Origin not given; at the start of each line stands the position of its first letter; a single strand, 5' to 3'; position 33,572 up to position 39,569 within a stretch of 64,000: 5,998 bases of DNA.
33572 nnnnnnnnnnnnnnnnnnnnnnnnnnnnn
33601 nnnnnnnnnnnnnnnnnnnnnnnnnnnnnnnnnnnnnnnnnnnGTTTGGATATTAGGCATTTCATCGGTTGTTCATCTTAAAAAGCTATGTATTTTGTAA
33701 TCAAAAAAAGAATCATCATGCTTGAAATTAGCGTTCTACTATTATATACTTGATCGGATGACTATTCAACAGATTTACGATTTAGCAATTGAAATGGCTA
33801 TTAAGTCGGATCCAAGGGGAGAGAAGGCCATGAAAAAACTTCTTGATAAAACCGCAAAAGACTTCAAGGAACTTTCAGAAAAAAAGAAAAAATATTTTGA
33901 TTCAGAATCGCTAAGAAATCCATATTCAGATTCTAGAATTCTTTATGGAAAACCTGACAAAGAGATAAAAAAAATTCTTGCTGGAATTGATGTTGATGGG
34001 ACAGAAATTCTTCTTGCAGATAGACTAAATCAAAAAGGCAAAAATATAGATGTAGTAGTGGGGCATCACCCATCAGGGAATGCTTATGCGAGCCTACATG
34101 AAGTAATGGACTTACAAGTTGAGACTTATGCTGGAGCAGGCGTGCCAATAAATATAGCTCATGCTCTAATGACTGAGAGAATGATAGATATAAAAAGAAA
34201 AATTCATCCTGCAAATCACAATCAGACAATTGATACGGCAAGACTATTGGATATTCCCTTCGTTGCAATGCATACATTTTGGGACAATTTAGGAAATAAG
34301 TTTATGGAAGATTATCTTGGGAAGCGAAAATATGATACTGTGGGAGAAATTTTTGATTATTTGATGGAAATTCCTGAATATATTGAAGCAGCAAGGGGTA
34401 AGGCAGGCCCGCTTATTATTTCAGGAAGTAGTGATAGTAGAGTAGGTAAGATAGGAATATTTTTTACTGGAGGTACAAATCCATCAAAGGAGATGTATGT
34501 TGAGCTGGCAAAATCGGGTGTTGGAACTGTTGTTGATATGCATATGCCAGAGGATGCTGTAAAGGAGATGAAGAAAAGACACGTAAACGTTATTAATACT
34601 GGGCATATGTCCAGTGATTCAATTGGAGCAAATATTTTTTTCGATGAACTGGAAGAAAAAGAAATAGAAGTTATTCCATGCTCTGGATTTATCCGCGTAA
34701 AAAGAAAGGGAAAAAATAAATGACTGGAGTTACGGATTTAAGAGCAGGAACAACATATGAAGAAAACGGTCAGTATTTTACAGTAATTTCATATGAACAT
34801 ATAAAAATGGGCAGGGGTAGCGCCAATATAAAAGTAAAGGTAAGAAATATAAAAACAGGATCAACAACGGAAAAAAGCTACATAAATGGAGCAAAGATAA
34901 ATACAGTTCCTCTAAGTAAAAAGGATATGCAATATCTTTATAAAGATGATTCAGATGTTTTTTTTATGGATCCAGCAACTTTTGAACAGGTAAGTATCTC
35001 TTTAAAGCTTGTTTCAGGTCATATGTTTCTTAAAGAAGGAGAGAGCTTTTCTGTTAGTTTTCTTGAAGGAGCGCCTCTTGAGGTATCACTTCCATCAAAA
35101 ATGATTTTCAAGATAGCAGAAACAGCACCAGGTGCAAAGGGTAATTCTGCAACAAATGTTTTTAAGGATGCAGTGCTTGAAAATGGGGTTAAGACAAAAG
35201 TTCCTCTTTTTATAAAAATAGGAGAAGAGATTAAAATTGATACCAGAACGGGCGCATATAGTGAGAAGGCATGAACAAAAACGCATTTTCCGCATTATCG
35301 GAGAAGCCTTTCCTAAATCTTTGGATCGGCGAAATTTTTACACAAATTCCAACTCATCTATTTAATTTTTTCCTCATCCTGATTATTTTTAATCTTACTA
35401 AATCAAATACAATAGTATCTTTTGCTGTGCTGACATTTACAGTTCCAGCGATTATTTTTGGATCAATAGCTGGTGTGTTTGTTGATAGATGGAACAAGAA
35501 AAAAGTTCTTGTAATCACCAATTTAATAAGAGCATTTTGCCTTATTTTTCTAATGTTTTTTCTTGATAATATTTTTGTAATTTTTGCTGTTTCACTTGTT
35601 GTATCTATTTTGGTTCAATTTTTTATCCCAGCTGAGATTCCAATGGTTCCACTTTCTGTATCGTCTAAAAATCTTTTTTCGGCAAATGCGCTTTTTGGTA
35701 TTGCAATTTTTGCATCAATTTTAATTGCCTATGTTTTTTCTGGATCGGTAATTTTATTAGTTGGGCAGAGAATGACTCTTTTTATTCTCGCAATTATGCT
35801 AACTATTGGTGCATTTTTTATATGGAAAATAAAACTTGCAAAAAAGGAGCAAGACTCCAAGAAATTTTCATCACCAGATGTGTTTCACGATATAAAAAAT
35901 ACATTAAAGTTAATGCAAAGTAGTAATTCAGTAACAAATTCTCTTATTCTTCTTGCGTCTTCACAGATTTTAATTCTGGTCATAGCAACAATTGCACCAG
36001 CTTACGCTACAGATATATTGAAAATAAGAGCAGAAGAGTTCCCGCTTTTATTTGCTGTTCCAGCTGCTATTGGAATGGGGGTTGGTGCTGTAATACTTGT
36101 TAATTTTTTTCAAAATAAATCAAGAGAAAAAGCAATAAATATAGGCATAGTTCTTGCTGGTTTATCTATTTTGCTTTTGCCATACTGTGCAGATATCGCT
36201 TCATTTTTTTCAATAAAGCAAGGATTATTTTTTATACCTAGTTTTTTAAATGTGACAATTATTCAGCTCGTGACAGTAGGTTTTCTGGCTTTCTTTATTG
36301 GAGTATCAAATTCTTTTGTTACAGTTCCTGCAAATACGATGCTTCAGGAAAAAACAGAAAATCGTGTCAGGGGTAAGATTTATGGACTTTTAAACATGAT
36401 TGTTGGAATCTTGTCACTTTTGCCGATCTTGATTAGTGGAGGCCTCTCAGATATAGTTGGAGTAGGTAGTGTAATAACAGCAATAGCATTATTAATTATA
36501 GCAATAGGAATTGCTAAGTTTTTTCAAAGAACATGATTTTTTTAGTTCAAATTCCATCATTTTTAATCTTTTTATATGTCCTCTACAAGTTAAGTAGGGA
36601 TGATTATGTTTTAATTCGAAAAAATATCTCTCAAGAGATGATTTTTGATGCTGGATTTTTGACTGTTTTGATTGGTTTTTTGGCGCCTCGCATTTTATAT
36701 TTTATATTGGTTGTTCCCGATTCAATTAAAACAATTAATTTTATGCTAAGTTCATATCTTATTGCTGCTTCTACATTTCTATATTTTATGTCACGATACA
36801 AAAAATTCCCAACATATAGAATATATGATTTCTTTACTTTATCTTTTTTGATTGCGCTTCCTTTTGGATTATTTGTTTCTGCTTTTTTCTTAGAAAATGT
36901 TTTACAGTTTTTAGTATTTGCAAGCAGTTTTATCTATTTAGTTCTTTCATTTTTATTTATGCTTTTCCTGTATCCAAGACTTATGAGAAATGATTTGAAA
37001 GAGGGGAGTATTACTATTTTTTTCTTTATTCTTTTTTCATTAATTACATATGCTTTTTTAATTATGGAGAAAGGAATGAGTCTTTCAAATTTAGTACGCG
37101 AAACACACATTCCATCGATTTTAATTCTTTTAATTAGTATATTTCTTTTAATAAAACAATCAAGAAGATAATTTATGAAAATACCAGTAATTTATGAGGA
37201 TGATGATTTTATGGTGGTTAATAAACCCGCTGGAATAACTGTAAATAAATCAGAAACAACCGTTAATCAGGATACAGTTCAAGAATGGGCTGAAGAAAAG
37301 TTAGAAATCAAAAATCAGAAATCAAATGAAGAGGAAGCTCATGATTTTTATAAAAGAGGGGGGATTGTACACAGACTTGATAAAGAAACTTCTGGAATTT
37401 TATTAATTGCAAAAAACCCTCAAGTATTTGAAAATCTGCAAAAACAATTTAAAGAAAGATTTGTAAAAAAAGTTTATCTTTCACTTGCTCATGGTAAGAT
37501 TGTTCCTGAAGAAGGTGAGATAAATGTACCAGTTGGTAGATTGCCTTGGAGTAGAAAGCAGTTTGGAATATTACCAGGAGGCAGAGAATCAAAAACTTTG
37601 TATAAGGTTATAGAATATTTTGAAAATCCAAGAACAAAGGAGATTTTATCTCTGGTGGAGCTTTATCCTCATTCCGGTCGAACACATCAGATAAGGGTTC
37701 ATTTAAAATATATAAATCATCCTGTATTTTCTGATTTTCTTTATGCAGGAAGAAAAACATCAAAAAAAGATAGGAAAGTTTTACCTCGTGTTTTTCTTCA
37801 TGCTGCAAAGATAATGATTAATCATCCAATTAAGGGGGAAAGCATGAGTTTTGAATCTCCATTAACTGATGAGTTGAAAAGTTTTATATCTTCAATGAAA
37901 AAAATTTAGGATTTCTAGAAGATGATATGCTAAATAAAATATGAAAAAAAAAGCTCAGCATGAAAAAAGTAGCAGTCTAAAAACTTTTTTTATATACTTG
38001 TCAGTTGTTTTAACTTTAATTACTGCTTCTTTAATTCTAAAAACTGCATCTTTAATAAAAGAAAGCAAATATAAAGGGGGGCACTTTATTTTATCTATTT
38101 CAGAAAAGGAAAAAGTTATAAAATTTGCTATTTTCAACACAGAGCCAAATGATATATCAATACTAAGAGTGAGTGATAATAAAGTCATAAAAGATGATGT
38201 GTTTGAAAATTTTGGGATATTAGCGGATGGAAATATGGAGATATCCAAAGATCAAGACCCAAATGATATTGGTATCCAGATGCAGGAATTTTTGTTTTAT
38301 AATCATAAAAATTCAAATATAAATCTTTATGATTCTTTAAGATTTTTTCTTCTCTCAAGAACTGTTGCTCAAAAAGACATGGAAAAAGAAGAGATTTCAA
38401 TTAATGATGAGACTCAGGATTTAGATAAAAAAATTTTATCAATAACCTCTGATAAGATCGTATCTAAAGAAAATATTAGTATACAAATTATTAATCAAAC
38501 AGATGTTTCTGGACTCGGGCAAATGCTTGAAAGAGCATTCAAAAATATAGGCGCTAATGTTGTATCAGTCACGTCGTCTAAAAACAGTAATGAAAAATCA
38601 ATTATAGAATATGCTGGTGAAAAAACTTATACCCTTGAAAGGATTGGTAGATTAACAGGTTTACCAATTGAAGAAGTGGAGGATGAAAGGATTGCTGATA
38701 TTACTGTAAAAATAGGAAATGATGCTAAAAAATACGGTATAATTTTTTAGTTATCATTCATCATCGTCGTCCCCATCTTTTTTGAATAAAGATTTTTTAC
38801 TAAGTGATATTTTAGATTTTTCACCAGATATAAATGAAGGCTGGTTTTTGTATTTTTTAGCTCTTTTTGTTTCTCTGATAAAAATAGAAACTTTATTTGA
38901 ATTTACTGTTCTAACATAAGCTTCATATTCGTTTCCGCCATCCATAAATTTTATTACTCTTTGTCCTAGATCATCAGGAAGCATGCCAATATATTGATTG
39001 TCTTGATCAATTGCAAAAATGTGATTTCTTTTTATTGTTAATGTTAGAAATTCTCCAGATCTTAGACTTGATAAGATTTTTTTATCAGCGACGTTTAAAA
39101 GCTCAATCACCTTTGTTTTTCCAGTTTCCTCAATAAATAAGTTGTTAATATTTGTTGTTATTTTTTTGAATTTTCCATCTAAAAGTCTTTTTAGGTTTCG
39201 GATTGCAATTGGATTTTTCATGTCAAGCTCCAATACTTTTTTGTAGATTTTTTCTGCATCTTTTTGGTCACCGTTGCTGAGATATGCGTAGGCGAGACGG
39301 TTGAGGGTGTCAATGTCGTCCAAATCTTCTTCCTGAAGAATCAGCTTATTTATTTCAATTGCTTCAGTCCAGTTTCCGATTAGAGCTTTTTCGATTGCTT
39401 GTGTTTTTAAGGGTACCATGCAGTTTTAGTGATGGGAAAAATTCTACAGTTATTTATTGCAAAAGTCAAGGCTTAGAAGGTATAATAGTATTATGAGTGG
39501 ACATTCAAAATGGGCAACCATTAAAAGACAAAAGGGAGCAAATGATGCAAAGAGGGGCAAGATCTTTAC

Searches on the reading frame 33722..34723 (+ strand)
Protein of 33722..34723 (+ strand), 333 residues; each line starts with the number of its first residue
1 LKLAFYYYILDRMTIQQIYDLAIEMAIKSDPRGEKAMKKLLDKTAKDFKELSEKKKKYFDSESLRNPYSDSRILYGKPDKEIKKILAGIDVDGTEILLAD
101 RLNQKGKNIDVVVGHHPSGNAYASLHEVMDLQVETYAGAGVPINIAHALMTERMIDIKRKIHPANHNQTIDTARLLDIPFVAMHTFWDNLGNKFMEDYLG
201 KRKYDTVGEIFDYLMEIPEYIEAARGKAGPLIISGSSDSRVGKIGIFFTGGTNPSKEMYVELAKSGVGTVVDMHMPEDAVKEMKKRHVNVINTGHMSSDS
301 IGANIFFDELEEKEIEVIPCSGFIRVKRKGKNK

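Call 49: search_protein_families(library=pfam, proteins=[window:33722-34723:+], max_evalue=0.00001)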
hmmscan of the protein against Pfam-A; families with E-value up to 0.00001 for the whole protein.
window:33722-34723:+ (333 aa): 1 family
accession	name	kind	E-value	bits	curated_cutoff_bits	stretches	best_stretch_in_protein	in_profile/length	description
PF01784.24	DUF34_NIF3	-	1.3e-06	28.7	23.4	0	165-317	80-247/256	Duf34/NIF3 (NGG1p interacting factor 3)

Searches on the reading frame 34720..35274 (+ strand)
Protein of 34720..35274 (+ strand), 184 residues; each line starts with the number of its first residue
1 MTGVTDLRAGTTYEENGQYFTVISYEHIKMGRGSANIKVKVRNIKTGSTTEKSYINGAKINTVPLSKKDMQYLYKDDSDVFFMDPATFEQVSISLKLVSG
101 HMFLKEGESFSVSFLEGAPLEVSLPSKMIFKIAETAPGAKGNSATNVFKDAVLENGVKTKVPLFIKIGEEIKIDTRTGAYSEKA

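Call 49: search_protein_families(library=pfam, proteins=[window:34720-35274:+], max_evalue=0.00001)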
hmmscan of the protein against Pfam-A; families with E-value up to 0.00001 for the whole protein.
window:34720-35274:+ (184 aa): 3 families
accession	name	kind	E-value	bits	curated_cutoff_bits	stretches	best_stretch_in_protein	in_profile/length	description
PF09285.17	Elong-fact-P_C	-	1.6e-21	76.2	25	1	130-182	3-55/56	Elongation factor P, C-terminal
PF01132.26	EFP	-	2.2e-16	60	27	1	68-120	1-54/54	Elongation factor P (EF-P) OB domain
PF08207.18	EFP_N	-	4.4e-15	55.9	23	1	5-59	3-57/58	Elongation factor P (EF-P) KOW-like domain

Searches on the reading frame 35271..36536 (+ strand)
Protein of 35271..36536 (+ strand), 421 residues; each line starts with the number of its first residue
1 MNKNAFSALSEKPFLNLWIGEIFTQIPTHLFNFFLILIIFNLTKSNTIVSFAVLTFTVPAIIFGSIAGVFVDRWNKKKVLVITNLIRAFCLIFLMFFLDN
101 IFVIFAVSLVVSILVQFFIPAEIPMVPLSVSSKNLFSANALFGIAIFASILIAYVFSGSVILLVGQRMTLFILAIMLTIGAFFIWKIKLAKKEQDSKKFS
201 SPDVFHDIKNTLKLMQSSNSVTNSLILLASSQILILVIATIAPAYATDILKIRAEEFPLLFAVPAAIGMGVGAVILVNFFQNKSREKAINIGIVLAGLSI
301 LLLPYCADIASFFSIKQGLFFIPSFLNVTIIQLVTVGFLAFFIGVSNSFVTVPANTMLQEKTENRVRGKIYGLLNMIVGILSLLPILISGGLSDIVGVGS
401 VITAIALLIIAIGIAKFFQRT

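Call 49: search_protein_families(library=pfam, proteins=[window:35271-36536:+], max_evalue=0.00001)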
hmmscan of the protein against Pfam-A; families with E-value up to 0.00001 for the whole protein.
window:35271-36536:+ (421 aa): 2 families
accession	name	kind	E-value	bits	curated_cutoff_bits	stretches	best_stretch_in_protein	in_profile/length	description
PF07690.21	MFS_1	-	1.6e-27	96.8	33.4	1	17-382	1-343/347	Major Facilitator Superfamily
PF05977.19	MFS_3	-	2.2e-06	26.9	27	1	5-302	3-300/524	Transmembrane secretion effector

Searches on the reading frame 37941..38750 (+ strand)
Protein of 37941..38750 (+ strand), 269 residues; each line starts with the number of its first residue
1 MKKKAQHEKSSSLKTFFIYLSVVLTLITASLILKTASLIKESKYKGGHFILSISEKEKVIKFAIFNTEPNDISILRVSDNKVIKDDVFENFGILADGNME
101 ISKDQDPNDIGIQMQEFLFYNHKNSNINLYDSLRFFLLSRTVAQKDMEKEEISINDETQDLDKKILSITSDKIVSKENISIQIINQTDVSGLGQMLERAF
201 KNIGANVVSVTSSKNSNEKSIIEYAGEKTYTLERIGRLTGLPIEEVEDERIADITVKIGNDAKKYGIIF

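Call 7: search_protein_families(library=pfam, proteins=[window:37941-38750:+])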
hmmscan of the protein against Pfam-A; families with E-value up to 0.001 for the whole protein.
window:37941-38750:+ (269 aa): 1 family
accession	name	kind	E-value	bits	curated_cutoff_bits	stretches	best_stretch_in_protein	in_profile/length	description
PF13399.11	LytR_C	-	6.7e-07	30.6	22.2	1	179-261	2-85/86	LytR cell envelope-related transcriptional attenuator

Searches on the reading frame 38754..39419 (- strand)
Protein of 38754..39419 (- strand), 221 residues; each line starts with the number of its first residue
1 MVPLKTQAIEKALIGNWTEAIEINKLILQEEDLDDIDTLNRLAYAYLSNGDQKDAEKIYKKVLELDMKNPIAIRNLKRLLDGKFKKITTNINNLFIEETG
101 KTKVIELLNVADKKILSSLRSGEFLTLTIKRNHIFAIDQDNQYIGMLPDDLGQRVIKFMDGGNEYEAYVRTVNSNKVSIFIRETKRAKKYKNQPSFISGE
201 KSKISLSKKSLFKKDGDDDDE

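Call 7: search_protein_families(library=pfam, proteins=[window:38754-39419:-])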
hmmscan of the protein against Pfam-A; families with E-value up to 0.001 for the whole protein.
window:38754-39419:- (221 aa): 8 families
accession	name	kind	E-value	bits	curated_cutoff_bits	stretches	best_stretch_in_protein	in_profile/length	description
PF00515.34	TPR_1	-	1.2e-05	25.3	27.8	1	37-66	2-31/34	Tetratricopeptide repeat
PF07719.23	TPR_2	-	2.7e-05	24.4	27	1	38-69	3-34/34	Tetratricopeptide repeat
PF13181.12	TPR_8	-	2.9e-05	24.3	25.7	1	37-66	2-31/34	Tetratricopeptide repeat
PF13424.12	TPR_12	-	0.00011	22.7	30.1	1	18-66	27-75/77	Tetratricopeptide repeat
PF13176.12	TPR_7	-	0.00011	22.5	27.9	0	38-68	1-31/36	Tetratricopeptide repeat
PF13428.12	TPR_14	-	0.0002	22.2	23.5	1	39-76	4-41/44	Tetratricopeptide repeat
PF13374.12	TPR_10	-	0.00039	20.8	27.5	1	37-65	3-31/42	Tetratricopeptide repeat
PF13431.12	TPR_17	-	0.00041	20.8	24.4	0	34-56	11-33/34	Tetratricopeptide repeat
